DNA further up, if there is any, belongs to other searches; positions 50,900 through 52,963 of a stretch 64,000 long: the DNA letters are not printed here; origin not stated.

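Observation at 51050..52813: Stand-alone SIR2_2-like protein with a C-terminal helical (TPR-like) domain beside an IS element: candidate single-gene anti-phage/abortive-infection module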

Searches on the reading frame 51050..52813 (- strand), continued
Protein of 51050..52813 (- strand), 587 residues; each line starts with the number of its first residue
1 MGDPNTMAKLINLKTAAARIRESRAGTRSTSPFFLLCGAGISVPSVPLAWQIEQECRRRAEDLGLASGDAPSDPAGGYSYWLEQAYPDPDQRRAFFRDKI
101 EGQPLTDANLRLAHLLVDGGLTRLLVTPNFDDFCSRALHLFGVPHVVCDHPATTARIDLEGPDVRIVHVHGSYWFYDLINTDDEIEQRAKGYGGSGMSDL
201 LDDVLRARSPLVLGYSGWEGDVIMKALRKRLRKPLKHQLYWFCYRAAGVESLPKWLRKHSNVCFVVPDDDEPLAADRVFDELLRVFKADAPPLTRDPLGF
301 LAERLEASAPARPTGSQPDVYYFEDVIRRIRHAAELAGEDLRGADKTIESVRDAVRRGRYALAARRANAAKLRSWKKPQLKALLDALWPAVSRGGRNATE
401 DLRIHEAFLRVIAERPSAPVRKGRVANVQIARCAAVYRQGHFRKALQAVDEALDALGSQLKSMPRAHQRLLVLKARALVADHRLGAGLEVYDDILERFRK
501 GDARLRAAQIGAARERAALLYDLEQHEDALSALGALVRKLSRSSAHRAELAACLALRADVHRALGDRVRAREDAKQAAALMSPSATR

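Call 30: fold_search(model_id=the predicted structure, library=pdb)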
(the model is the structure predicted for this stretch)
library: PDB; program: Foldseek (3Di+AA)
matches with E <= 10: 1568; with E <= 0.001: 97
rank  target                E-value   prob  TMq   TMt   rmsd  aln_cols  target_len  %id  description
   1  8wy9_A                2.9e-09  1.00  0.34  0.22  31.9       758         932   13  Cryo-EM structure of DSR2 apo (partial) complex (released 2024-04-10)
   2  8wy8_B                4.0e-09  1.00  0.35  0.23  30.5       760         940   12  Cryo-EM structure of DSR2 apo complex (released 2024-04-10)
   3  8wy8_D                6.1e-09  1.00  0.35  0.23  30.6       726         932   13  Cryo-EM structure of DSR2 apo complex (released 2024-04-10)
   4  8wyb_C                9.0e-09  1.00  0.33  0.21  26.3       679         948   11  Cryo-EM structure of DSR2 (H171A)-tube-NAD+ complex (released 2024-04-10)
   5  8wy8_A                1.1e-08  1.00  0.34  0.22  31.9       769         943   12  Cryo-EM structure of DSR2 apo complex (released 2024-04-10)
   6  8wyd_B                1.4e-08  1.00  0.35  0.22  30.0       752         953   12  Cryo-EM structure of DSR2-DSAD1 complex (released 2024-04-10)
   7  8wye_A                2.3e-08  1.00  0.33  0.21  26.7       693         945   11  Cryo-EM structure of DSR2-DSAD1 (partial) complex (released 2024-04-10)
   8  8ykf_B                2.4e-08  1.00  0.36  0.22  31.7       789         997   11  The DSR2-DSAD1 complex with DSAD1 on the opposite sides (released 2024-08-14)
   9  8k9a_D                3.3e-08  1.00  0.35  0.22  31.5       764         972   14  Cryo-EM structure of DSR2-DSAD1 state 2 (released 2024-05-01)
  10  8k9a_A                3.6e-08  1.00  0.36  0.23  31.4       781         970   12  Cryo-EM structure of DSR2-DSAD1 state 2 (released 2024-05-01)
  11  8wyc_B                3.6e-08  1.00  0.35  0.22  31.5       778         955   12  Cryo-EM structure of DSR2 (H171A)-tube-NAD+ (partial) complex (released 2024-04-10)
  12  8wyb_A                3.9e-08  1.00  0.35  0.23  29.1       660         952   13  Cryo-EM structure of DSR2 (H171A)-tube-NAD+ complex (released 2024-04-10)
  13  8wyd_C                4.2e-08  1.00  0.33  0.21  29.6       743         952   12  Cryo-EM structure of DSR2-DSAD1 complex (released 2024-04-10)
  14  8wy8_C                4.4e-08  1.00  0.35  0.23  30.2       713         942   12  Cryo-EM structure of DSR2 apo complex (released 2024-04-10)
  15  8xff_A                4.8e-08  1.00  0.33  0.20  27.0       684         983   10  Cryo-EM structure of defence-associatedsirtuin 2 (DSR2) H171A protein in complex with SPR phage tail tube protein (released 2024-10-23)
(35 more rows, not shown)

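Call 41: find_related_loci(query=A2, collection=genome_contigs, flank=10000)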
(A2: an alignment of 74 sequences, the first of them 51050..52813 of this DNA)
Query A2 (587 aa) in genome_contigs; peptide patterns used: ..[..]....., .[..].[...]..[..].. (x = any residue, [..] = any of these).
130 stretches matched a pattern; 115 encode a relative of the query (tblastn E <= 1e-3); the best 80 are kept; 80 distinct loci.
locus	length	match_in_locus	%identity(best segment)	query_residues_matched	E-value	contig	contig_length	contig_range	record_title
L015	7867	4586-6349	65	2-585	0e+0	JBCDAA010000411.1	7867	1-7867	MAG: Myxococcota bacterium isolate P01_F01_bin.48 k141_1946192_length_7867_cov_31.9374, whole genome shotgun sequence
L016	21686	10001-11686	62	10-565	0e+0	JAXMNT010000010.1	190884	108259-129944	MAG: Deltaproteobacteria bacterium isolate EC_MBin.16 ECX_153CoAssmbCtg, whole genome shotgun sequence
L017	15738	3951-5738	58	4-586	0e+0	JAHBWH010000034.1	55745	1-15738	MAG: Myxococcales bacterium isolate ACE_MYX12 MYX12_34, whole genome shotgun sequence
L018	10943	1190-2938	59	10-580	0e+0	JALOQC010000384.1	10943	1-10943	MAG: Myxococcota bacterium isolate Prado145 scaffold_29839, whole genome shotgun sequence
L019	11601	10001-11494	62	10-498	0e+0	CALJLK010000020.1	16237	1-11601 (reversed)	MAG TPA_asm: uncultured Sandaracinus sp. isolate SRR1506987_bin.180_CONCOCT_v1.1_MAG genome assembly, contig: ERZ761602.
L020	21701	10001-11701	65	4-565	0e+0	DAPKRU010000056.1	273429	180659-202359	MAG TPA_asm: Polyangiaceae bacterium LLY-WYZ-15_(1-7) isolate LLY-WYZ-15_3 k141_753041, whole genome shotgun sequence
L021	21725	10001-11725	56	5-571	0e+0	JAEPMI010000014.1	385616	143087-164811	MAG: Deltaproteobacteria bacterium isolate HCUG1432-5 NODE_14_length_385616_cov_32.829179, whole genome shotgun sequence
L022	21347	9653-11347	56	9-565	0e+0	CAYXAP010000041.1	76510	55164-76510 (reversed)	MAG TPA_asm: uncultured Sandaracinus sp. isolate SRP321284_co1_170 genome assembly, contig: NODE_369_length_76510_cov_17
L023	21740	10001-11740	55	6-580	0e+0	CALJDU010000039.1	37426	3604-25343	MAG: uncultured bacterium isolate R4_Bin_MAXBIN__061_1 genome assembly, contig: c_000000834742, whole genome shotgun seq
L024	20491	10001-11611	57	2-533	0e+0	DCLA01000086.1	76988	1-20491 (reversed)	MAG TPA_asm: Myxococcales bacterium UBA1660 UBA1660_contig_5444, whole genome shotgun sequence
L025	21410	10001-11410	57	6-478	1e-162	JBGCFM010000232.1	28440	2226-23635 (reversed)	MAG: Polyangiales bacterium isolate SGMAG-21 contig232, whole genome shotgun sequence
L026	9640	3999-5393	58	9-477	1e-160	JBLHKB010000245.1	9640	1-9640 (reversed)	MAG: Polyangiales bacterium isolate 3300054698_34 Ga0535670_0015185, whole genome shotgun sequence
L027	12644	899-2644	37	6-544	2e-111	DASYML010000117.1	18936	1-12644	MAG TPA_asm: Pyrinomonadaceae bacterium isolate SMAG_U4374 k141_2924094, whole genome shotgun sequence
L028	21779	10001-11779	37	6-543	1e-109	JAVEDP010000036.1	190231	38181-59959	MAG: Pyrinomonadaceae bacterium isolate BP_18 scaffold_4213303, whole genome shotgun sequence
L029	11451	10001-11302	42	10-411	5e-105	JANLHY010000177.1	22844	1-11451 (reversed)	MAG: Candidatus Brocadiaceae bacterium isolate S40-1 k99_501618, whole genome shotgun sequence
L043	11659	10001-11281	40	9-387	1e-98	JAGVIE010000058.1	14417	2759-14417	MAG: Bacteroidetes bacterium isolate DeMMO2_4 c_000000049830, whole genome shotgun sequence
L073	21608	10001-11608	35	28-501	1e-82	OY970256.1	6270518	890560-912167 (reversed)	MAG: Pyrinomonadaceae bacterium isolate MFD09212.bin.c.2 genome assembly, chromosome: 1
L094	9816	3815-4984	39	9-339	5e-70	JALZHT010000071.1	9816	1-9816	MAG: Acidobacteriota bacterium isolate SON bin9 SC8834_NODE_310_length_9816_cov_1.400970, whole genome shotgun sequence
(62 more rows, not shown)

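Call 51: search_protein_families(library=pfam, alignment_id=A3, max_evalue=0.00001)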
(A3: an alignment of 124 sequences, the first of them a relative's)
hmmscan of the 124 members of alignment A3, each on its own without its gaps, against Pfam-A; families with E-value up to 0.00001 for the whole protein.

A. member 1, L021:8765-9817:+ (350 aa): 1 family
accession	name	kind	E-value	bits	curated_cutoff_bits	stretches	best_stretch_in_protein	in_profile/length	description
PF01040.23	UbiA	-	1.6e-26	93.5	34.2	1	82-320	4-239/250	UbiA prenyltransferase family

B. families by the number of members that match (of 124 scanned): 204 families (the first 25 are shown)
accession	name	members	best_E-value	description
PF02518.31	HATPase_c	3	5.6e-25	Histidine kinase-, DNA gyrase B-, and HSP90-like ATPase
PF04055.27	Radical_SAM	3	7.6e-24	Radical SAM superfamily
PF07719.23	TPR_2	3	6.8e-15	Tetratricopeptide repeat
PF00512.31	HisKA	3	1.7e-12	His Kinase A (phospho-acceptor) domain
PF12831.13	FAD_oxidored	2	4.6e-109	FAD dependent oxidoreductase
PF01977.22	UbiD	2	1.3e-73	3-octaprenyl-4-hydroxybenzoate carboxy-lyase Rift-related domain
PF07690.21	MFS_1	2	3.5e-43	Major Facilitator Superfamily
PF00069.31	Pkinase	2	4.5e-43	Protein kinase domain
PF06750.18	A24_N_bact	2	3.1e-37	Bacterial Peptidase A24 N-terminal domain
PF20696.2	UbiD_C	2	2.4e-32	3-octaprenyl-4-hydroxybenzoate carboxy-lyase C-terminal domain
PF07676.18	PD40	2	7.9e-32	WD40-like Beta Propeller Repeat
PF07714.23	PK_Tyr_Ser-Thr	2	5.1e-27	Protein tyrosine and serine/threonine kinase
PF01040.23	UbiA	2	1.6e-26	UbiA prenyltransferase family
PF20695.2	UbiD_N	2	3.4e-25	3-octaprenyl-4-hydroxybenzoate carboxy-lyase N-terminal domain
PF13414.12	TPR_11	2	4.3e-19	TPR repeat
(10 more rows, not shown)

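Call 52: search_protein_families(library=padloc, alignment_id=A3, max_evalue=1e-10)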
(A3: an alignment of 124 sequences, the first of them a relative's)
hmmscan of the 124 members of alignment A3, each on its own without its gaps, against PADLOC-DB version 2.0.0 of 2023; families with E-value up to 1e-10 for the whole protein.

A. member 1, L021:8765-9817:+ (350 aa): 0 families

B. families by the number of members that match (of 124 scanned): 57 families (the first 25 are shown)
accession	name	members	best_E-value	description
PDLC04061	PD-T4-6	3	8.2e-60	-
PDLC04042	PD-T4-6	2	3.2e-63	-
PDLC04138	mad6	2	5e-59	mads_6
PDLC04060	PD-T4-6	2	1.3e-55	-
PDLC04053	PD-T4-6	2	4.9e-55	-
PDLC04043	PD-T4-6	2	2.7e-49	-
PDLC04054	PD-T4-6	2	6e-49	-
PDLC04048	PD-T4-6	2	6.7e-48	-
PDLC04057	PD-T4-6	2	1.2e-46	-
PDLC04047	PD-T4-6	2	2e-46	-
PDLC04040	PD-T4-6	2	8.2e-46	-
PDLC04052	PD-T4-6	2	6.2e-44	-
PDLC04039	PD-T4-6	2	2.5e-43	-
PDLC04064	PD-T4-6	2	1.9e-40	-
PDLC01088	C3a189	2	3.1e-38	kinase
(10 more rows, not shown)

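Call 58: search_dna_similar(query=window:51050-52813:-, collection=plasmids, mode=protein, max_rows=10)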
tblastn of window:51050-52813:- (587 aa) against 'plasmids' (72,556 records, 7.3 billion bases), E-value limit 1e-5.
Records with a match: 20; places in all: 20; records where one place covers at least 80% of the query: 0.
Best place of each record, by identity: <60% 20.
By first word of the organism name: Halobacterium 8; Streptomyces 2; Priestia 1; Methylobacterium 1; Cryobacterium 1; Gordonia 1; Marinibacterium 1; Bradyrhizobium 1; Rhodococcus 1; Rubrobacter 1; and 2 more.
By predicted mobility (MOB-suite, as given by PLSDB): non-mobilizable 15; mobilizable 3; conjugative 2.
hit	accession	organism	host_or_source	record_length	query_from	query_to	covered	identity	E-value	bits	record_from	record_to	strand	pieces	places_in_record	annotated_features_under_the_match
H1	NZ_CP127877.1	Priestia megaterium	Single bacterial isolate,soil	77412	7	353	59%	35.6%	1e-68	248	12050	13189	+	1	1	SIR2 family protein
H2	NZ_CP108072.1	Streptomyces sp. NBC_00271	-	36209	9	296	49%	26.7%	6e-8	64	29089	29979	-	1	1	SIR2 family protein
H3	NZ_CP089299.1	Methylobacterium currus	Solanum lycopersicum,single cell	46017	18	270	43%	26.9%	1e-6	59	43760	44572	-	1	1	SIR2 family protein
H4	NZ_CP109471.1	Streptomyces sp. NBC_01462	-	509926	21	226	35%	29.7%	2e-7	62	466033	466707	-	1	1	SIR2 family protein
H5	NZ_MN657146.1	Cryobacterium sp.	-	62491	4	221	37%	28.0%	4e-6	58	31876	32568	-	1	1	SIR2 family protein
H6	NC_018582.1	Gordonia sp. KTR9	-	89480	33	217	32%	31.6%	6e-11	73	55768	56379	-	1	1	SIR2 family protein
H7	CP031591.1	Marinibacterium anthonyi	Isolate culture,marine surface water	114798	33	217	32%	30.6%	4e-9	68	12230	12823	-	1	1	hypothetical protein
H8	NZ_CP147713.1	Bradyrhizobium septentrionale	Glycine max,cell culture,Root nodule ...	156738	33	217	32%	29.6%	5e-7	61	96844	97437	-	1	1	SIR2 family protein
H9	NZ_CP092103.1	Rhodococcus qingshengii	soil,petroleum-contaminated soil, ...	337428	33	216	31%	29.6%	2e-6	59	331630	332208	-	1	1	SIR2 family protein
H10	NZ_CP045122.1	Rubrobacter marinus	single pure culture,marine sediment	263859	33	217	32%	29.3%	4e-8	64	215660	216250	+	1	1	SIR2 family protein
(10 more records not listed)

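Call 59: search_dna_similar(query=window:51050-52813:-, collection=phages, mode=protein, max_rows=10)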
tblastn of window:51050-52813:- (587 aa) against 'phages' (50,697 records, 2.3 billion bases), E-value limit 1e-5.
Records with a match: 3; places in all: 3; records where one place covers at least 80% of the query: 0.
Best place of each record, by identity: <60% 3.
By first word of the organism name: Vibrio 2; Haloferax 1.
By host as written in the record: Vibrio cyclitrophicus 10N.286.45.B12 1; Vibrio cyclitrophicus 10N.286.55.B4 1; Haloferax gibbonsii Ma2.38 1.
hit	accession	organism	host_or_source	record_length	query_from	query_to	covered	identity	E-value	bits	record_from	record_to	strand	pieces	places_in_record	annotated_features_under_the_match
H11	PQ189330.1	Vibrio phage 10N.286.45.B12_PE001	Vibrio cyclitrophicus 10N.286.45.B12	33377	26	308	48%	24.8%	2e-8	64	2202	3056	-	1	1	hypothetical protein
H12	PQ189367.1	Vibrio phage 10N.286.55.B4_PE002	Vibrio cyclitrophicus 10N.286.55.B4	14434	33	254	38%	26.1%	2e-8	64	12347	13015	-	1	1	hypothetical protein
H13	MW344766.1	Haloferax virus Halfgib1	Haloferax gibbonsii Ma2.38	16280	23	265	41%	23.4%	2e-10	70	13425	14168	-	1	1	tetratricopeptide repeat protein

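Call 60: get_annotated_region(hit=H1, flank=8000)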
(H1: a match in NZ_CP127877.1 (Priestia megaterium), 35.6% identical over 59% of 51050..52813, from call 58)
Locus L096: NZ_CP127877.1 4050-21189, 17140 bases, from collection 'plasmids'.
description: Priestia megaterium strain ELP1.24a plasmid pELP1.24a_3, complete sequence
organism: Priestia megaterium (NCBI taxid 1404)
taxonomy: Bacteria; Bacillota; Bacilli; Bacillales; Bacillaceae; Priestia; Priestia megaterium
host: -; source: Single bacterial isolate,soil; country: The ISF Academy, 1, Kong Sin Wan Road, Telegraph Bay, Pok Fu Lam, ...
typing (MOB-suite, as given by PLSDB): non-mobilizable; replicon rep_cluster_237
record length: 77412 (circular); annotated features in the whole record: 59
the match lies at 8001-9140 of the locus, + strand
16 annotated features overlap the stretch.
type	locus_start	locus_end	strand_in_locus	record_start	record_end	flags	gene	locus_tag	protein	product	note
CDS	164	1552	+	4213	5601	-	-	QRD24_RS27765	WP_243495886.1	RepB family plasmid replication initiator protein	GO:0006270 - DNA replication initiation [Evidence IEA]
CDS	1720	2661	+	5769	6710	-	-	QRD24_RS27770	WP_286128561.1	tyrosine-type recombinase/integrase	GO:0015074 - DNA integration [Evidence IEA]; GO:0006310 - DNA recombination [Evidence IEA]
CDS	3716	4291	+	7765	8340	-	-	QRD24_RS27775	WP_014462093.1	MerR family transcriptional regulator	GO:0006355 - regulation of DNA-templated transcription [Evidence IEA]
CDS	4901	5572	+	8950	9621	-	-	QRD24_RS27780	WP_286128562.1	sulfotransferase family 2 domain-containing protein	-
CDS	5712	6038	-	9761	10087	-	-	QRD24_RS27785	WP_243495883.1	hypothetical protein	-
CDS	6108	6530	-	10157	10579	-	-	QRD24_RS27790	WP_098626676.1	hypothetical protein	-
CDS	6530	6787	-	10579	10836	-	-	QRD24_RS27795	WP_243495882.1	hypothetical protein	-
CDS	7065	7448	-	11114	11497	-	-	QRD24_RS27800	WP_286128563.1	helix-turn-helix transcriptional regulator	GO:0006355 - regulation of DNA-templated transcription [Evidence IEA]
CDS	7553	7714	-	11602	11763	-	-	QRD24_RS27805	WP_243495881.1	hypothetical protein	-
CDS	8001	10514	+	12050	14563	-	-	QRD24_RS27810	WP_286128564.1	SIR2 family protein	-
CDS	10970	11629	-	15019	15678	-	-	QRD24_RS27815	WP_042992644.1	DUF1796 family putative cysteine peptidase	-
CDS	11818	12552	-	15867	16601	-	-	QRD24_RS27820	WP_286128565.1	hypothetical protein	-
CDS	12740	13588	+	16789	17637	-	-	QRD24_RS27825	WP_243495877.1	hypothetical protein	-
CDS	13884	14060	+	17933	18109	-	-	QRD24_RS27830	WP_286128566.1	hypothetical protein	-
CDS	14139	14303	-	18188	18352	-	-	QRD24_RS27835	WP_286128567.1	IDEAL domain-containing protein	-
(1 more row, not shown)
